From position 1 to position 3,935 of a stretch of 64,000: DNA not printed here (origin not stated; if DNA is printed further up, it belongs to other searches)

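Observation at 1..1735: At least 11 tandem two-cysteine modules of about 49 aa that I cannot assign to a named domain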

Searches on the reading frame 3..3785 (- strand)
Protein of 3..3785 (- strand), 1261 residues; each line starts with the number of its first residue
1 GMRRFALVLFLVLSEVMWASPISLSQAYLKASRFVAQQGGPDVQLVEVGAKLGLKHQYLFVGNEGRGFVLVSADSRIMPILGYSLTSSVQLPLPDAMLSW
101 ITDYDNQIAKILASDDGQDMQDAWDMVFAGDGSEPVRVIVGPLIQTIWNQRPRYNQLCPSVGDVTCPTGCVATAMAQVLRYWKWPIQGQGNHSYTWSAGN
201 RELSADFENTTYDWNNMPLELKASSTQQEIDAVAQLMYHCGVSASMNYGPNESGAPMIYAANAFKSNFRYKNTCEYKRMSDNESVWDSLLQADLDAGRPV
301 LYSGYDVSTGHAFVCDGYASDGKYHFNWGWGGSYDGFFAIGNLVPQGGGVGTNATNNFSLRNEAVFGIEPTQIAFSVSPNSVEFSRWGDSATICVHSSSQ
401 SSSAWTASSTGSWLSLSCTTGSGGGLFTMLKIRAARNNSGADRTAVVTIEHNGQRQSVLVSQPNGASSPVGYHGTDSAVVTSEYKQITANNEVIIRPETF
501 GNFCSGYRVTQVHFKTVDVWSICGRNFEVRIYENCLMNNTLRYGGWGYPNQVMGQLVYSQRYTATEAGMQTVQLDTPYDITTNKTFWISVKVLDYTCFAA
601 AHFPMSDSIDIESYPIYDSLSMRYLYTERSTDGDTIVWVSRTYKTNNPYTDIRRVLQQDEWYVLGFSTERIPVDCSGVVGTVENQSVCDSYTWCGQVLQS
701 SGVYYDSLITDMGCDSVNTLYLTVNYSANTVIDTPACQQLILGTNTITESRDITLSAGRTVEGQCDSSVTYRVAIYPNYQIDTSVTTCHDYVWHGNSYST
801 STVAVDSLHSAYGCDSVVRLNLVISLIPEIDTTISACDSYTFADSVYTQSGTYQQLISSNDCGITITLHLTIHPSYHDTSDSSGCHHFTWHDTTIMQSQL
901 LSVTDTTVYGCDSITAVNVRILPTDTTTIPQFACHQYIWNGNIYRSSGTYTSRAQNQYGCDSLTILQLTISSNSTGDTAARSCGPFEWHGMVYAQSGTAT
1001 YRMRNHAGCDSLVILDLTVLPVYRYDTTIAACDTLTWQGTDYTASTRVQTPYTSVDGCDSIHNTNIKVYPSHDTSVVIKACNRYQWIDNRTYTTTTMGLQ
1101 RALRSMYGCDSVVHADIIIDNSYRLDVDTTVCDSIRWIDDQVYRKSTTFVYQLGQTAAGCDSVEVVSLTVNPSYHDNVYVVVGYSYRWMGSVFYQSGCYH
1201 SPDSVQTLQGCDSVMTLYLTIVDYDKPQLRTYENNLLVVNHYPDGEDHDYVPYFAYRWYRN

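Call 7: search_protein_families(library=pfam, proteins=[window:3-3785:-], max_evalue=1)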
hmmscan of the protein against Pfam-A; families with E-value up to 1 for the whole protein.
window:3-3785:- (1261 aa): 7 families
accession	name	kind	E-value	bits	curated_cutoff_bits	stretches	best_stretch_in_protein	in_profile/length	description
PF01640.23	Peptidase_C10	-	3.1e-68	230.3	26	1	148-338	1-194/194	Peptidase C10 family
PF13734.11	Inhibitor_I69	-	1.4e-11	45.2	25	1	19-108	1-98/98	Spi protease inhibitor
PF19190.6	BACON_2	-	2.5e-08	34.2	25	1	375-462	2-91/94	Viral BACON domain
PF13004.13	BACON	-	1.1e-06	29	25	1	404-462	2-60/61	Putative binding domain, N-terminal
PF13529.12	Peptidase_C39_2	-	1.6e-05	25.9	24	2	271-323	74-135/143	Peptidase_C39 like family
PF13313.11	DUF4082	-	0.0094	16.4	28.4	1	554-593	53-93/143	Domain of unknown function (DUF4082)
PF18560.7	Lectin_like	-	0.25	12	27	1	561-592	70-101/156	Lectin like domain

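Call 8: search_protein_families(library=ncbifam, proteins=[window:3-3785:-], max_evalue=1)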
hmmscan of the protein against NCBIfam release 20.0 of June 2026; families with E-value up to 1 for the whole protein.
window:3-3785:- (1261 aa): 1 family
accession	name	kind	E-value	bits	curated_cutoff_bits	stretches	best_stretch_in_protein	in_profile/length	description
NF040513.1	antiport_TyrP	equivalog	0.044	12.5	630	1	6-87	33-111/465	tyrosine-tyramine antiporter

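Call 13: find_related_loci(query=window:3-3785:-, collection=genome_contigs, flank=6000)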
Query window:3-3785:- (1261 aa) in genome_contigs; peptide patterns used: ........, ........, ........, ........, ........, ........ (x = any residue, [..] = any of these).
37 stretches matched a pattern; 29 encode a relative of the query (tblastn E <= 1e-3); 29 distinct loci.
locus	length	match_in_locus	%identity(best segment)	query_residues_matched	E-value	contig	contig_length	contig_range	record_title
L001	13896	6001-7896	34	3-630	1e-98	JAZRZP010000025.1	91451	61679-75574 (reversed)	MAG: Bacteroidales bacterium isolate T1900044948_TA20190001.MAGScoT_cleanbin_000001 SGB_3503_k141_1849027, whole genome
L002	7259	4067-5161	38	2-370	4e-66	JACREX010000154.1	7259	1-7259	MAG: Bacteroidia bacterium isolate NC_groundwater_1710_Pr3_B-0.1um_39_22 SR-2_scaffold_141_2138187, whole genome shotgun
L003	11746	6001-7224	34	2-370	8e-66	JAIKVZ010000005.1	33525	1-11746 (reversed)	MAG: Bacteroidales bacterium isolate RUI415 k141_3886256_flag=0_multi=11.9934_len=33525, whole genome shotgun sequence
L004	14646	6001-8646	38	3-1071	6e-64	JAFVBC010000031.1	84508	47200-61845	MAG: Bacteroidales bacterium isolate RGIG5009 Roe_deer_Rumen-5__c4768, whole genome shotgun sequence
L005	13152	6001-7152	36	2-371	1e-58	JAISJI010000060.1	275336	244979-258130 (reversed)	MAG: Ignavibacteria bacterium isolate Hs463_bin107 k119_2729942, whole genome shotgun sequence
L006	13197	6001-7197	35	3-345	4e-57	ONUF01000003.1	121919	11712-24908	uncultured Bacteroidales bacterium isolate RUG644 genome assembly, contig: scaffold_32, whole genome shotgun sequence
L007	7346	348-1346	37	20-351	1e-56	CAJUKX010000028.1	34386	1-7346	MAG TPA_asm: uncultured Muribaculaceae bacterium isolate MGBC157102 genome assembly, contig: MGBC157102.28, whole genome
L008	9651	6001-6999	37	20-351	2e-56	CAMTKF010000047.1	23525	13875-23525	MAG TPA_asm: uncultured Bacteroidales bacterium isolate SRR12464003_bin.8_metawrap_v1.3_MAG genome assembly, contig: NOD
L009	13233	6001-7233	33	2-370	6e-52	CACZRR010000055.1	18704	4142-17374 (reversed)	MAG: uncultured Bacteroidetes bacterium isolate RUG12890 genome assembly, contig: RUG12890_asm_55, whole genome shotgun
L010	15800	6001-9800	33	6-370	1e-51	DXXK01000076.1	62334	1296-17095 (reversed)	MAG TPA_asm: Bacteroidales bacterium isolate HRGM_Genome_3721 HRGM_Genome_3721_76, whole genome shotgun sequence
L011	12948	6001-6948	36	58-378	1e-50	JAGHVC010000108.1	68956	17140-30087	MAG: Candidatus Minthosoma caballi isolate E5_9 c_000000181214, whole genome shotgun sequence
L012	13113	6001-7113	34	2-372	7e-49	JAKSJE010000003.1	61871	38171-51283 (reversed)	MAG: Bacteroidaceae bacterium isolate Horse_feces39 MAG039_3, whole genome shotgun sequence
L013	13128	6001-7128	34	2-379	1e-47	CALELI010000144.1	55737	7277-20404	MAG TPA_asm: uncultured Prevotellaceae bacterium isolate SRR6425801_bin.69_CONCOCT_v1.1_MAG genome assembly, contig: ERZ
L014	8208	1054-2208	31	2-380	5e-47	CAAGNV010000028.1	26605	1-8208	MAG TPA_asm: Bacteroidaceae bacterium, isolate HGM04614, WGS project CAAGNV010000000 data, contig: SRS476874_53_k119_156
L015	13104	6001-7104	33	2-370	5e-45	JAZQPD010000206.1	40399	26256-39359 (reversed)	MAG: Bacteroidaceae bacterium isolate T1900045240_TH20190010.MAGScoT_cleanbin_000041 SGB_5520_k141_1557545, whole genome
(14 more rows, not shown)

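Call 25: search_protein_families(library=pfam, proteins=[L004:5995-8841:+, L004:4771-5967:+, L004:2107-4764:+], max_evalue=0.001)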
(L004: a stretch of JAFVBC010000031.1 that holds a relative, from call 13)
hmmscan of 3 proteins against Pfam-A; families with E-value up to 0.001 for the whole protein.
L004:5995-8841:+ (948 aa): 5 families
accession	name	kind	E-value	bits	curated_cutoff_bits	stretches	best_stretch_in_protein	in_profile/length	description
PF01640.23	Peptidase_C10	-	1.2e-57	195.7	26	1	153-354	1-194/194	Peptidase C10 family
PF13734.11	Inhibitor_I69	-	8.5e-16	58.7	25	1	19-111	1-98/98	Spi protease inhibitor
PF18998.6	Flg_new_2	-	2.8e-12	46.9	23.6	1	551-613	3-71/73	Divergent InlB B-repeat domain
PF18962.6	Por_Secre_tail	-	6.9e-11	42.7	27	1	881-944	1-72/75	Secretion system C-terminal sorting domain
PF13529.12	Peptidase_C39_2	-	0.00029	21.9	24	0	289-339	73-135/143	Peptidase_C39 like family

L004:4771-5967:+ (398 aa): 0 families

L004:2107-4764:+ (885 aa): 6 families
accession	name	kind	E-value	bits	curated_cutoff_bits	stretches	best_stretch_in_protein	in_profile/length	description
PF00476.26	DNA_pol_A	-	3e-154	514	34.3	1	504-883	2-381/381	DNA polymerase family A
PF02739.22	5_3_exonuc_N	-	2.5e-54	183.9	34.3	1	3-171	1-163/164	5'-3' exonuclease, N-terminal resolvase-like domain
PF01367.25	5_3_exonuc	-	8.5e-34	116.4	40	1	177-269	4-96/97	5'-3' exonuclease, C-terminal SAM fold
PF22619.2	DNA_polI_exo1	-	1.7e-07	31.6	27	1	384-445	38-100/140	DNA polymerase I, ribonuclease H-like domain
PF12826.13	HHH_2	-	0.00012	22.6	27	1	195-223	7-35/64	Helix-hairpin-helix motif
PF14520.12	HHH_5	-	0.00018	22.4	27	1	195-222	6-34/57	Helix-hairpin-helix domain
